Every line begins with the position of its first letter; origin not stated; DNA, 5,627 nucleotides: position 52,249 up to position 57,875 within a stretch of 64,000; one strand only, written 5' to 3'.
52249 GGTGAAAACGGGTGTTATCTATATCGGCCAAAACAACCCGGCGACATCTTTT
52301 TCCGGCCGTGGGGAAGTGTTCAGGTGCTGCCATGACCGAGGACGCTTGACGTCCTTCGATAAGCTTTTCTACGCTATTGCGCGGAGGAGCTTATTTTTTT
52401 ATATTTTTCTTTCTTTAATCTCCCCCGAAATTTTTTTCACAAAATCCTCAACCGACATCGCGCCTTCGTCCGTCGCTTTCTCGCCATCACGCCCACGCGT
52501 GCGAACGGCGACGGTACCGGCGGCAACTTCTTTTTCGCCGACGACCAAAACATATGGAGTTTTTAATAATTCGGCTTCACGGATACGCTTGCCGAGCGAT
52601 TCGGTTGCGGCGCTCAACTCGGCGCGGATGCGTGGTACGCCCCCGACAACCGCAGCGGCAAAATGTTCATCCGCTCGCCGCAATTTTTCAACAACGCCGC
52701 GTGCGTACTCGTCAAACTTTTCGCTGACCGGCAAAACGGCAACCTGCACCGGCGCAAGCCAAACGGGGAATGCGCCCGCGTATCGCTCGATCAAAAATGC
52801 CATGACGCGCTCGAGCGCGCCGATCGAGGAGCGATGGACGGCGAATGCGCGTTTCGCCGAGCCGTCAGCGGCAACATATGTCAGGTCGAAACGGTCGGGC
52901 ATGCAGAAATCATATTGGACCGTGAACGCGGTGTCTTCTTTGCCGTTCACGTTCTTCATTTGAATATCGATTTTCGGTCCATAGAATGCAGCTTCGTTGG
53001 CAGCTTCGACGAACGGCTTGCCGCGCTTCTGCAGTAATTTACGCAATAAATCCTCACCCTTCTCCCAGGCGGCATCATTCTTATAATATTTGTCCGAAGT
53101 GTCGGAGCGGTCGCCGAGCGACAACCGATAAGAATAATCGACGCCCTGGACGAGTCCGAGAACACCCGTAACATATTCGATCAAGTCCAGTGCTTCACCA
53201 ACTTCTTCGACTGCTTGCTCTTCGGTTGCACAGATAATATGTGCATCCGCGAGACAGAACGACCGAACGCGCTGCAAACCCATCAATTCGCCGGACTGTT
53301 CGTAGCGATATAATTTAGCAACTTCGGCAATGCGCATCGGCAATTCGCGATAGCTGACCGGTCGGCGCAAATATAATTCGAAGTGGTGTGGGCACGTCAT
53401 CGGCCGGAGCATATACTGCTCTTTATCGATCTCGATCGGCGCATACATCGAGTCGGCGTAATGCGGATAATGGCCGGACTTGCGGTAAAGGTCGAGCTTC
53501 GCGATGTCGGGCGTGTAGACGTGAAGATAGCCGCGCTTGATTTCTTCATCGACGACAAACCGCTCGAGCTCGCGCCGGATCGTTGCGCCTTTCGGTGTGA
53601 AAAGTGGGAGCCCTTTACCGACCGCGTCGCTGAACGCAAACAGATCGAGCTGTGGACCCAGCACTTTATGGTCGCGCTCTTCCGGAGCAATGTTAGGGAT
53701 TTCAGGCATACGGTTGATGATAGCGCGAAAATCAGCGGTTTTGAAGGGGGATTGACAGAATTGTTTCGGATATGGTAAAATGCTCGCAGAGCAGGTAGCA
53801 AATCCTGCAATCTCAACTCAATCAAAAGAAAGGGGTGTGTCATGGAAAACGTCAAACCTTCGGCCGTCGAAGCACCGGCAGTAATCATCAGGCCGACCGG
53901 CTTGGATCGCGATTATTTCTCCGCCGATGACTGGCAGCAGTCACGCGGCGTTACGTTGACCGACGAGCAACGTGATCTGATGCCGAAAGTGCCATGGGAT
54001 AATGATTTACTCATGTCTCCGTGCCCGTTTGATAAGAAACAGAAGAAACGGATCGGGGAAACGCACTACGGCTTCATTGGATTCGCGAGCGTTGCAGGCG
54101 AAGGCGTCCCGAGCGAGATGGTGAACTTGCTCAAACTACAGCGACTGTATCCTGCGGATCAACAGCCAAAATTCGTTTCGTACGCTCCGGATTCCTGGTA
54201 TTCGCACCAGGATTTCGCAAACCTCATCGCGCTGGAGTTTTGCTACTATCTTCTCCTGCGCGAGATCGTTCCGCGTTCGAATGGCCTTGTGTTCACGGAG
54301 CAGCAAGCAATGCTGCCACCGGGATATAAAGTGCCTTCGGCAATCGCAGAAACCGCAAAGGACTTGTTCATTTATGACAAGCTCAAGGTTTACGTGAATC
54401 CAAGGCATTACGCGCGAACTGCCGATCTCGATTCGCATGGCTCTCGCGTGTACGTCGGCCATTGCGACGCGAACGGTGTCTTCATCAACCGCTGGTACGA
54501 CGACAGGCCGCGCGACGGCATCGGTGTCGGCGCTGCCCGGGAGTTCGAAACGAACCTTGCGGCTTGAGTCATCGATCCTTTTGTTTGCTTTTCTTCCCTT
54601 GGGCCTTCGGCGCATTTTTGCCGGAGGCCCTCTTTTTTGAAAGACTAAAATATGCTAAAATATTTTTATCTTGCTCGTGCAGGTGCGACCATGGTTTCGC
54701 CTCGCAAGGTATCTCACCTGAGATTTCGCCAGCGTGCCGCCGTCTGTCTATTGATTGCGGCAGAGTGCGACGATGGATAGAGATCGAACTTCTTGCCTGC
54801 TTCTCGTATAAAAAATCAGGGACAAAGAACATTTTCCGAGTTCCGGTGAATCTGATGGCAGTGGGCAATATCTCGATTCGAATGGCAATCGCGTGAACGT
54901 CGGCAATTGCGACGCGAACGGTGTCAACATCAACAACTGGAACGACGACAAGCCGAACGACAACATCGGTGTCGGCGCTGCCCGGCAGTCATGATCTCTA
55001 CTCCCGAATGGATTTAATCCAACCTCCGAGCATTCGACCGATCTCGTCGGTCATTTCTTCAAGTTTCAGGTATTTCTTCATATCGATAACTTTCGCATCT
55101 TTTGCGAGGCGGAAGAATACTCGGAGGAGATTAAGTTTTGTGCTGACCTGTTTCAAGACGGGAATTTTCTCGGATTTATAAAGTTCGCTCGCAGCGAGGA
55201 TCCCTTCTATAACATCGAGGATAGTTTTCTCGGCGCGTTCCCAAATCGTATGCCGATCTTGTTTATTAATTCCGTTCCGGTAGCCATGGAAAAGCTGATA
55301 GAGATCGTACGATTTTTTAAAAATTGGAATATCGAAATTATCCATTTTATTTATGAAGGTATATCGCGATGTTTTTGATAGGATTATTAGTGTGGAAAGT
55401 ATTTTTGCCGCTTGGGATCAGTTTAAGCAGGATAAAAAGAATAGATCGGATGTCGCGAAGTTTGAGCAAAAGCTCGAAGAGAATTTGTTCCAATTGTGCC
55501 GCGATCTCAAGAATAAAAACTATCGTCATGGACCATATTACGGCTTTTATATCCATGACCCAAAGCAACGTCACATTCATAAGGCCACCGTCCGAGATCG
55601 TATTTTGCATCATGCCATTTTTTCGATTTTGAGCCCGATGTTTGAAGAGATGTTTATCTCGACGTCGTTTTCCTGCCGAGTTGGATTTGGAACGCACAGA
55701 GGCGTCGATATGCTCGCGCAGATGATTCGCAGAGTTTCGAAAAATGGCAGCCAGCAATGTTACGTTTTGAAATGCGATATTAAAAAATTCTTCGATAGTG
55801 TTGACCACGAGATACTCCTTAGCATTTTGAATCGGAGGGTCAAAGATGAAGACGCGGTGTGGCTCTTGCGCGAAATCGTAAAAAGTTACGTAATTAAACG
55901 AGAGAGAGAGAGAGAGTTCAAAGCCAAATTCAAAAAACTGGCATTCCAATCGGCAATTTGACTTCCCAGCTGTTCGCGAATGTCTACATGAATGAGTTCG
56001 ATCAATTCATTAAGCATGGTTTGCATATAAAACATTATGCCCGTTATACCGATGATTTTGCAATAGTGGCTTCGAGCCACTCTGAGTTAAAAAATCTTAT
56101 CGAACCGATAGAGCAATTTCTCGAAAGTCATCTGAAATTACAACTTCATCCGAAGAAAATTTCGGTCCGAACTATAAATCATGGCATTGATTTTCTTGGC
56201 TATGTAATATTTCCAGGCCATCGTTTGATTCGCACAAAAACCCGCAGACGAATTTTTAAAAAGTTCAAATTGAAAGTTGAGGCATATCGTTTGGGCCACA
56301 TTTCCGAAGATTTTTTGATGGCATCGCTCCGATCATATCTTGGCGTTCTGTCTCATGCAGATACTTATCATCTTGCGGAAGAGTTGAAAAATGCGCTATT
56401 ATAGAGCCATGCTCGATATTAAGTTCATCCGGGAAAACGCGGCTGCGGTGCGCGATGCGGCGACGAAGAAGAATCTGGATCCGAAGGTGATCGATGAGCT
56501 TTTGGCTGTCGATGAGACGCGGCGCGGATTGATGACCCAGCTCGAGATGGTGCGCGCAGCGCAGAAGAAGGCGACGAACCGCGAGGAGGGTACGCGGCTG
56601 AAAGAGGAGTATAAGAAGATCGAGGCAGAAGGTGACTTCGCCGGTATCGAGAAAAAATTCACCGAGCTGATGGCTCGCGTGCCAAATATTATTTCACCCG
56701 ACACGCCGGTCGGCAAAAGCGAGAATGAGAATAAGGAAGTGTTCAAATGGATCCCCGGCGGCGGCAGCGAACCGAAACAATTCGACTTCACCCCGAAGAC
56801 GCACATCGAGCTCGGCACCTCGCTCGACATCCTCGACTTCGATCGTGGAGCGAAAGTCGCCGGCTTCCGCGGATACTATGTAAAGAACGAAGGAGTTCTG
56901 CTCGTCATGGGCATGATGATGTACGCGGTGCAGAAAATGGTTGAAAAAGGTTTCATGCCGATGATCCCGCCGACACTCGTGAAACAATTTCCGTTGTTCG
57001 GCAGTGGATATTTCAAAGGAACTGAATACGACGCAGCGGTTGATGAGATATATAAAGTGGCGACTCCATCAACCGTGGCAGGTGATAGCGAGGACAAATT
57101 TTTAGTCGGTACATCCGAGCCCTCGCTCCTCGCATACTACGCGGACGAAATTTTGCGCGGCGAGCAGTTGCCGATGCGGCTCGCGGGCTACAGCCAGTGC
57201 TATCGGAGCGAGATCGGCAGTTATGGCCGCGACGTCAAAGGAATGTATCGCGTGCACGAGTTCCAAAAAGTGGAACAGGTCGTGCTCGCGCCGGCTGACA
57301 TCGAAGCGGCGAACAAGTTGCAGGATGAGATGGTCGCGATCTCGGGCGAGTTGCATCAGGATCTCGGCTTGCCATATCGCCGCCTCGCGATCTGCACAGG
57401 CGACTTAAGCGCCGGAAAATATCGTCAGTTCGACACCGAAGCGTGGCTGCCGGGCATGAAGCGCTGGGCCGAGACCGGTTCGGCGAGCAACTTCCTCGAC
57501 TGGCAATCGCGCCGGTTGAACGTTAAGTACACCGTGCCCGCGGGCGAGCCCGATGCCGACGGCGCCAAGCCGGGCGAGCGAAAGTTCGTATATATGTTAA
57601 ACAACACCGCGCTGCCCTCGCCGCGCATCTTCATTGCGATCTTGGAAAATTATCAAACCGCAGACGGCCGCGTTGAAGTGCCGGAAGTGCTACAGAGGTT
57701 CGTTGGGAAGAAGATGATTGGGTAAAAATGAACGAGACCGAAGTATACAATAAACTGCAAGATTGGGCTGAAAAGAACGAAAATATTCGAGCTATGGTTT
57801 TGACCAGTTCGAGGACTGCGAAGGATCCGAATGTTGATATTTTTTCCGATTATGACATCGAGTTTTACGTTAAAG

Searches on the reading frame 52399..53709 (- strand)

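Call 54: search_protein_families(library=pfam, proteins=[window:52399-53709:-], max_evalue=0.01)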
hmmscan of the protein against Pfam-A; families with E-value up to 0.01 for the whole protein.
window:52399-53709:- (436 aa): 2 families
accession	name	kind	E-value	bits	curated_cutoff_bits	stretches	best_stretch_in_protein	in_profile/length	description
PF00587.30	tRNA-synt_2b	-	1.4e-29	103.8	29.3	1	95-310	6-179/179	tRNA synthetase class II core domain (G, H, P, S and T)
PF03129.25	HGTP_anticodon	-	2.3e-21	76.2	21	1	322-428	1-92/94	Anticodon binding domain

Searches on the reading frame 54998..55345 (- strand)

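Call 56: search_protein_families(library=pfam, proteins=[window:54998-55345:-], max_evalue=10)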
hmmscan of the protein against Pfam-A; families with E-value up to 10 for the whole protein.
window:54998-55345:- (115 aa): 3 families
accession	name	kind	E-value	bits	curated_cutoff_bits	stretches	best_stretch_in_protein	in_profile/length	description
PF22296.2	bAvd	-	1.1e-16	61.7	40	1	9-113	4-107/107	bAvd-like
PF05635.17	23S_rRNA_IVP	-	0.0038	17.9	33.8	1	58-107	56-105/106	23S rRNA-intervening sequence protein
PF05648.19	PEX11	-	0.055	13.4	23.8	1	52-105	33-86/222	Peroxisomal biogenesis factor 11 (PEX11)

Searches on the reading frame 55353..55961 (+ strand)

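Call 54: search_protein_families(library=pfam, proteins=[window:55353-55961:+], max_evalue=0.01)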
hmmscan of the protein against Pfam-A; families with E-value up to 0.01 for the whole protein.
window:55353-55961:+ (202 aa): 1 family
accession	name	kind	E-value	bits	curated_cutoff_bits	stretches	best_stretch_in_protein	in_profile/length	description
PF00078.32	RVT_1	-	1.9e-09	38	29.6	1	71-183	8-107/205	Reverse transcriptase (RNA-dependent DNA polymerase)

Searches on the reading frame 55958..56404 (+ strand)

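Call 56: search_protein_families(library=pfam, proteins=[window:55958-56404:+], max_evalue=10)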
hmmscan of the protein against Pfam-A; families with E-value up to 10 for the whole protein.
window:55958-56404:+ (148 aa): 3 families
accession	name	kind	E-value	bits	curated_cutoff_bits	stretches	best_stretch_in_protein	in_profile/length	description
PF00078.32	RVT_1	-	1.8e-10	41.3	29.6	1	3-84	126-205/205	Reverse transcriptase (RNA-dependent DNA polymerase)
PF23202.1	PAH_ZNF598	-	0.11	13.2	25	1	100-144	22-65/83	ZNF598 PAH domain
PF13092.12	CENP-L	-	0.13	12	24.4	1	9-76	211-265/307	Centromere protein L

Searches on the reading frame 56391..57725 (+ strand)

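Call 54: search_protein_families(library=pfam, proteins=[window:56391-57725:+], max_evalue=0.01)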
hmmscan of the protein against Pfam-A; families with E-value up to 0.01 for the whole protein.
window:56391-57725:+ (444 aa): 2 families
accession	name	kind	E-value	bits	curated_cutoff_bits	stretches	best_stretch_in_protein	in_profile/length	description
PF00587.30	tRNA-synt_2b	-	5.1e-25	89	29.3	1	233-421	8-179/179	tRNA synthetase class II core domain (G, H, P, S and T)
PF02403.27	Seryl_tRNA_N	-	1.9e-12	47.8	28.2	1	7-100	1-107/108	Seryl-tRNA synthetase N-terminal domain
